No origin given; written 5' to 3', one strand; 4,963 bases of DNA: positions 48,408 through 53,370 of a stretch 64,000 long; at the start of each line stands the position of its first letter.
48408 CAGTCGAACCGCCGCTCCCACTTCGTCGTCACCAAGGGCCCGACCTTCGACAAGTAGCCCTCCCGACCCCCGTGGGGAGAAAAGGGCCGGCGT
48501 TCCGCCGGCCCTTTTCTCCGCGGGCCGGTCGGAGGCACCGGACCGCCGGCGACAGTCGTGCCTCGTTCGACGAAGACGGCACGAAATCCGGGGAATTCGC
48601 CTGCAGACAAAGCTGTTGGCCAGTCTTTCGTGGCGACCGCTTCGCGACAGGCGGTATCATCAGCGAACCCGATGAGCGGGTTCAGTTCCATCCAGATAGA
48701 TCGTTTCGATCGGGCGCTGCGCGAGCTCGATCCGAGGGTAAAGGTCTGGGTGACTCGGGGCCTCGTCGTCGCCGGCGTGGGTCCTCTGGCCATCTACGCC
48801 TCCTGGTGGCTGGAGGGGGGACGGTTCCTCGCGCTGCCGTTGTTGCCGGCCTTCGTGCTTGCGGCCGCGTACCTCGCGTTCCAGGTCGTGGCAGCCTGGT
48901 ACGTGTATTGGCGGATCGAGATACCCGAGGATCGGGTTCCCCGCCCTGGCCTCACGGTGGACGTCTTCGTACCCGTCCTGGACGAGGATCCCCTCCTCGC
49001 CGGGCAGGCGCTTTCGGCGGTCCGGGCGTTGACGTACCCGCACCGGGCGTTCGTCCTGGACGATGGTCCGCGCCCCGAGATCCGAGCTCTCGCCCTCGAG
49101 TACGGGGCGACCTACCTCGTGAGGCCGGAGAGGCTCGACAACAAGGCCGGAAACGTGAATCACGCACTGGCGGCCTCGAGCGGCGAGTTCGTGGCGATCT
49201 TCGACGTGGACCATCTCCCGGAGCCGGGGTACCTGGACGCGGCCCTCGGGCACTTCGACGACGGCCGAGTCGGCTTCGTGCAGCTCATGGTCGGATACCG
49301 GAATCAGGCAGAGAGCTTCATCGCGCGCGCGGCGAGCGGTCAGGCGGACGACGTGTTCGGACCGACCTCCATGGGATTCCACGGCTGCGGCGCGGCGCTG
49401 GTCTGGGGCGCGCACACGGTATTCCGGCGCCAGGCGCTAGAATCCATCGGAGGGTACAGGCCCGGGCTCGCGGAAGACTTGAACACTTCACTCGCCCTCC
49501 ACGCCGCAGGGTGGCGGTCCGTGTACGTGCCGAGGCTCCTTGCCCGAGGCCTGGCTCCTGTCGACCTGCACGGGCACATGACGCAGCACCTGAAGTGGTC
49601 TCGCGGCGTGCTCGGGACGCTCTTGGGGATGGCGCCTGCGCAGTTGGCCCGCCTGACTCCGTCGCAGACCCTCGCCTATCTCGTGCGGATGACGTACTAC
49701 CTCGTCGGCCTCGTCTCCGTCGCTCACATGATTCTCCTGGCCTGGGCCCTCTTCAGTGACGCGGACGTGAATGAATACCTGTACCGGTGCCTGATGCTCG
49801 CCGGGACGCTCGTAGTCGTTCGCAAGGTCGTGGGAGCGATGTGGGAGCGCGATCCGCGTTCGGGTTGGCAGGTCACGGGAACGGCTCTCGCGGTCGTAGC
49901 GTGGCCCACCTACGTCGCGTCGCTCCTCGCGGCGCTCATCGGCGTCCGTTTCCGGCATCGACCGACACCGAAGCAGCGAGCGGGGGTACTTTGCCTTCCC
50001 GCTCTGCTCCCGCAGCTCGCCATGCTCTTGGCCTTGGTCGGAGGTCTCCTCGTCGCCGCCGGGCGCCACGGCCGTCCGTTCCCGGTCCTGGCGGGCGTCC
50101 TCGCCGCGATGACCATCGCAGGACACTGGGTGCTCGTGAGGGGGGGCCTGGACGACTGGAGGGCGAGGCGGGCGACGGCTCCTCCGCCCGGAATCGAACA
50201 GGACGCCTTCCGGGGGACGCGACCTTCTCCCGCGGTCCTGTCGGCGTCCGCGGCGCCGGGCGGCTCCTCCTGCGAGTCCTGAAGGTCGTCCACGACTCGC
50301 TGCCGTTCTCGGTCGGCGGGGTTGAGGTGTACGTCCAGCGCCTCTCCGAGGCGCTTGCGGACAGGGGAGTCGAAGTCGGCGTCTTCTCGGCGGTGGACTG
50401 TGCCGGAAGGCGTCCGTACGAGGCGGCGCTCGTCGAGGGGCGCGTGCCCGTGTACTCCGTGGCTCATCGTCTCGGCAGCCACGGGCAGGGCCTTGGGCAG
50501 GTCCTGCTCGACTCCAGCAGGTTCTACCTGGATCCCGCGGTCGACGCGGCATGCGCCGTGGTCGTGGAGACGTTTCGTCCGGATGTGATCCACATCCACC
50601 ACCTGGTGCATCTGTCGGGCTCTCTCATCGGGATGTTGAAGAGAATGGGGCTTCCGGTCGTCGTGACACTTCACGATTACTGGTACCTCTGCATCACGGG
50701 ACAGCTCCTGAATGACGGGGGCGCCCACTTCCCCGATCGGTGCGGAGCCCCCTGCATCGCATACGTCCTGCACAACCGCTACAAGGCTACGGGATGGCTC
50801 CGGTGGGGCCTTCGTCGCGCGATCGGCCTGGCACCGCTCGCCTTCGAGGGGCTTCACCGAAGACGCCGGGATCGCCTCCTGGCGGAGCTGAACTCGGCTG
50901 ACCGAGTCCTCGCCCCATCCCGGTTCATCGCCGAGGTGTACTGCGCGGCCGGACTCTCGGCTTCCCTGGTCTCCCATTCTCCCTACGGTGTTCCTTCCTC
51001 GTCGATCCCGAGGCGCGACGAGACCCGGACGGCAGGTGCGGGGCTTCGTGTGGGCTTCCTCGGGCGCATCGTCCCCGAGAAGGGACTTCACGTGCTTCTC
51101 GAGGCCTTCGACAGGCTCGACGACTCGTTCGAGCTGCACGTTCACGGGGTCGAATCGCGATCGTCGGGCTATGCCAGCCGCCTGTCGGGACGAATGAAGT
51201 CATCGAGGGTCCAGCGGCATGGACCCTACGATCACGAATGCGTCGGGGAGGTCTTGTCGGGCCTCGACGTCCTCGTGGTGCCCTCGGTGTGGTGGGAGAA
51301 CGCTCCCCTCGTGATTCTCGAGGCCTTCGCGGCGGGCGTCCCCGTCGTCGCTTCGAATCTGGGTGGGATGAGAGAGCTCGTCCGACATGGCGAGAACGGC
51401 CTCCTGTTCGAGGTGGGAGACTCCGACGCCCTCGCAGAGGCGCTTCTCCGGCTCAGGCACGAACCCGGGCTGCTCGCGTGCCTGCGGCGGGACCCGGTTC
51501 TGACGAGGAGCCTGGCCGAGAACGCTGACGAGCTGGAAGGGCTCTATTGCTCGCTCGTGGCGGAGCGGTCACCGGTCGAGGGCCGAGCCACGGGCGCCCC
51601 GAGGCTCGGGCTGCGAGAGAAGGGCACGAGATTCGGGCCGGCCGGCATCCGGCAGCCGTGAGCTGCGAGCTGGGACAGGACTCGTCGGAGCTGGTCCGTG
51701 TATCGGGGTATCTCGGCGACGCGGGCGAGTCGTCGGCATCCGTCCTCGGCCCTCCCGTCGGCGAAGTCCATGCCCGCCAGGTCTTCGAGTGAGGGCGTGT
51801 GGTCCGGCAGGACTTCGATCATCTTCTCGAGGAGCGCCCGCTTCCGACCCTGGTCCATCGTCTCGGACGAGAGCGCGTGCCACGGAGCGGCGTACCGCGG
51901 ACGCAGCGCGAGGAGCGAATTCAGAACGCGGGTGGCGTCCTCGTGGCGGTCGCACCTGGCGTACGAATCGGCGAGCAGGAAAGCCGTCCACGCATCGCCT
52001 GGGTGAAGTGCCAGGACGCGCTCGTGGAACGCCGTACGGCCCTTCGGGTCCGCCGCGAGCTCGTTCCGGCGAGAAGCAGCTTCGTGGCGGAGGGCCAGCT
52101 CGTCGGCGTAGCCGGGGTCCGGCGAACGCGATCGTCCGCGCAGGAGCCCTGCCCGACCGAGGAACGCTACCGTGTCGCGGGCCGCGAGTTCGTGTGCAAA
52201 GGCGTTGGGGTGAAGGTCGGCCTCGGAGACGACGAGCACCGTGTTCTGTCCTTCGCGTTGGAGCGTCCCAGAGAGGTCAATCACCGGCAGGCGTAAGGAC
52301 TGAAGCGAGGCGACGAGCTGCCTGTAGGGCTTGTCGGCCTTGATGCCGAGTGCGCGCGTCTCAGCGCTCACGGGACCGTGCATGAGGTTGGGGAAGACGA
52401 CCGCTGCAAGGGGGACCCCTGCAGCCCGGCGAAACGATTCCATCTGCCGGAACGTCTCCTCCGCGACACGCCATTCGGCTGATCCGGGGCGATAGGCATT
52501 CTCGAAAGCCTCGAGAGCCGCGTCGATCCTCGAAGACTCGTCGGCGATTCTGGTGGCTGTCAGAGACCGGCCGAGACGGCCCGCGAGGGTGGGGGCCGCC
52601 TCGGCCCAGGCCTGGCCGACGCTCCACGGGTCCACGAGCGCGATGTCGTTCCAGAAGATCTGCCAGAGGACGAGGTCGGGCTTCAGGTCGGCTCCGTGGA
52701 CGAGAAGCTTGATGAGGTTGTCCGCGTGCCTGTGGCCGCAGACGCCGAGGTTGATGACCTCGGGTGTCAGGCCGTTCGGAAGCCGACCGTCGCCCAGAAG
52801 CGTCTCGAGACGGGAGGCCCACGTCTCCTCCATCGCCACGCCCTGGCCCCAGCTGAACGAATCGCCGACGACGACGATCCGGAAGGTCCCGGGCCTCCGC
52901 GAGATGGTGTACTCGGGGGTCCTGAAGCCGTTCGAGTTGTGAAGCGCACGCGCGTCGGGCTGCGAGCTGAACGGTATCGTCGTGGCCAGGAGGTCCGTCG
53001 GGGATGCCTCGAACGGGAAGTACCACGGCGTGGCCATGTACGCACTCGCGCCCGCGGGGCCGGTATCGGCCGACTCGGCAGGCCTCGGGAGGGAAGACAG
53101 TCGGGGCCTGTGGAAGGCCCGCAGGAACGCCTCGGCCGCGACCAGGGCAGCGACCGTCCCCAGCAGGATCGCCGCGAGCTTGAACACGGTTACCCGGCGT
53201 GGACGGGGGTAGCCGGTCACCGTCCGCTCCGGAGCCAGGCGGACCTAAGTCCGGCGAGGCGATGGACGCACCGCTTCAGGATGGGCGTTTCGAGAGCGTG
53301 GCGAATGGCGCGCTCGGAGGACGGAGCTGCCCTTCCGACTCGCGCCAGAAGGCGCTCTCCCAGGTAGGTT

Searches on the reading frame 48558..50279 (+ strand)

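Call 15: search_protein_families(library=pfam, proteins=[window:48558-50279:+], max_evalue=0.001)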
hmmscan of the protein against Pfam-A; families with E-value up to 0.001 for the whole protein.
window:48558-50279:+ (574 aa): 5 families
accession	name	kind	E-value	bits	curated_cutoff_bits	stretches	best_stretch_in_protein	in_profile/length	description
PF13632.12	Glyco_trans_2_3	-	2.5e-18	67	27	1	212-398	2-196/198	Glycosyl transferase family group 2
PF13641.12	Glyco_tranf_2_3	-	3.4e-16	60.4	27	1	135-350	4-230/230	Glycosyltransferase like family 2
PF00535.33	Glycos_transf_2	-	4.9e-16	59.6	23.3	1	136-297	2-167/168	Glycosyl transferase family 2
PF13506.12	Glyco_transf_21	-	2.7e-12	46.9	21.7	1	191-349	13-174/174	Glycosyl transferase family 21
PF03552.20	Cellulose_synt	-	1.6e-08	34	24.7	1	300-406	418-530/722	Cellulose synthase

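Call 57: search_protein_families(library=ncbifam, proteins=[window:48558-50279:+], max_evalue=0.001)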
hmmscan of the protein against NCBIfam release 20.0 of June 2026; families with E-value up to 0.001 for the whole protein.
window:48558-50279:+ (574 aa): 7 families
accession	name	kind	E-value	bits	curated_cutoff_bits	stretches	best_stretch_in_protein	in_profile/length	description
TIGR03030.1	CelA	equivalog_domain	4e-44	150.8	699.1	1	121-393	122-419/714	UDP-forming cellulose synthase catalytic subunit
NF008558.0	PRK11498.1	equivalog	2.9e-38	131.3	992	1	120-392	263-542/872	UDP-forming cellulose synthase catalytic subunit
TIGR03965.1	mycofact_glyco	equivalog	3.2e-19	69.1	280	1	133-458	75-401/467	mycofactocin biosynthesis glycosyltransferase MftF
TIGR03937.1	PgaC_IcaA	equivalog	6.3e-14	51.7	422.3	1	110-404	17-322/407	poly-beta-1,6-N-acetyl-D-glucosamine synthase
TIGR03472.1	HpnI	equivalog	5.7e-12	45.1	310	1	98-376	8-298/373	bacteriohopanetetrol glucosamine biosynthesis glycosyltransferase HpnI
TIGR04242.1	nodulat_NodC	equivalog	4.4e-09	35.8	550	1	100-432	16-358/395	chitooligosaccharide synthase NodC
NF053846.1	glyco_with_XrtP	equivalog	0.00043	19.1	520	0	300-393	247-344/440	XrtP-associated glycosyltransferase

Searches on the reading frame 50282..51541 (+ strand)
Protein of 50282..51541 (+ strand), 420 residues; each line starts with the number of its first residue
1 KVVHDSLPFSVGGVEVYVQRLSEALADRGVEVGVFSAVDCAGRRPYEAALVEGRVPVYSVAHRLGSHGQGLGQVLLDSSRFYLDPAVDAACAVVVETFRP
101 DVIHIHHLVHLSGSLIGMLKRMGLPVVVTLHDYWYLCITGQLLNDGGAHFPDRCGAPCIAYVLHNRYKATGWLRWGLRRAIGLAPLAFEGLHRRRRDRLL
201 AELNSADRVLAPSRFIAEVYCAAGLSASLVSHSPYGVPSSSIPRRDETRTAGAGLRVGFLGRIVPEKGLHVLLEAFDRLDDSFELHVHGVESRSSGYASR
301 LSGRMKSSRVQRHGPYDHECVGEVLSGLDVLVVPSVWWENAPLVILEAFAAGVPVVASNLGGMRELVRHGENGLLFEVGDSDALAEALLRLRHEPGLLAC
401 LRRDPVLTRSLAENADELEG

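Call 15: search_protein_families(library=pfam, proteins=[window:50282-51541:+], max_evalue=0.001)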
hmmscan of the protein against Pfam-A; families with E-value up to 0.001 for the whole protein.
window:50282-51541:+ (420 aa): 6 families
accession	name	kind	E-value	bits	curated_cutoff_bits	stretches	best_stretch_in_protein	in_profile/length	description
PF13692.12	Glyco_trans_1_4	-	1.6e-31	109.9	27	1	256-391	3-139/142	Glycosyl transferases group 1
PF00534.26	Glycos_transf_1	-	9.1e-30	103.9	26.4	1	256-395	17-159/172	Glycosyl transferases group 1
PF13439.12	Glyco_transf_4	-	1.6e-19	71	28.5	1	11-237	1-166/170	Glycosyltransferase Family 4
PF13579.12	Glyco_trans_4_4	-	7.2e-15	56.1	29.7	1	12-232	1-154/158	Glycosyl transferase 4-like domain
PF20706.3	GT4-conflict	-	2.5e-08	33.7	26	1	244-369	187-322/385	Family 4 Glycosyltransferase in conflict systems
PF13524.12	Glyco_trans_1_2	-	0.00067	20.1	25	0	272-398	5-118/144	Glycosyl transferase-like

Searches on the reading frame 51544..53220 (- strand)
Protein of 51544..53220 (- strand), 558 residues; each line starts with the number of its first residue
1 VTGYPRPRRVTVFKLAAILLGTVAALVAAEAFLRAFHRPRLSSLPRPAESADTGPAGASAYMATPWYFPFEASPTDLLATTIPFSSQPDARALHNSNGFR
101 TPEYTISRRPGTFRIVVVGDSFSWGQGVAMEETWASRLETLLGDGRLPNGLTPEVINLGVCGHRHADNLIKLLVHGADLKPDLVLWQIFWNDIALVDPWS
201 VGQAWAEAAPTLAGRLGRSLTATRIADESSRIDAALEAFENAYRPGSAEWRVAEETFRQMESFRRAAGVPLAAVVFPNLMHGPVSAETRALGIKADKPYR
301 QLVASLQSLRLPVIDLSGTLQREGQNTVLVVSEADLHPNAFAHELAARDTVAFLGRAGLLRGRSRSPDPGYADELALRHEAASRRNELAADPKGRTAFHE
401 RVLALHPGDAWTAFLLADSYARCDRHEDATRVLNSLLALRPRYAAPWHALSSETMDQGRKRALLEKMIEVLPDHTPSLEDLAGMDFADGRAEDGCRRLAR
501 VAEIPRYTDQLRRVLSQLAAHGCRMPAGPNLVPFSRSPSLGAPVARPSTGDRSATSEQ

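Call 15: search_protein_families(library=pfam, proteins=[window:51544-53220:-], max_evalue=0.001)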
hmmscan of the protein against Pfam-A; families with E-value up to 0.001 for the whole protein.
window:51544-53220:- (558 aa): 5 families
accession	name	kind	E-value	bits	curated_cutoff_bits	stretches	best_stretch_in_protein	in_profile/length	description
PF13472.12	Lipase_GDSL_2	-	1.1e-08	36.3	32.9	1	117-345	1-178/178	GDSL-like Lipase/Acylhydrolase family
PF14559.12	TPR_19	-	4.6e-07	30.5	25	1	399-450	14-64/68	Tetratricopeptide repeat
PF16822.11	ALGX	-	0.0004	20.6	26.5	0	265-355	40-131/268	SGNH hydrolase-like domain, acetyltransferase AlgX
PF25182.1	NonGDSL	-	0.00054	19.8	80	0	111-192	26-106/220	Non-GDSL lipase-like family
PF00657.28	Lipase_GDSL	-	0.00087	19.9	23.6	0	115-212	1-110/208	GDSL-like Lipase/Acylhydrolase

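Call 57: search_protein_families(library=ncbifam, proteins=[window:51544-53220:-], max_evalue=0.001)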
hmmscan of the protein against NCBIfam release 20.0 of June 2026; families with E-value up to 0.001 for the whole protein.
window:51544-53220:- (558 aa): 0 families
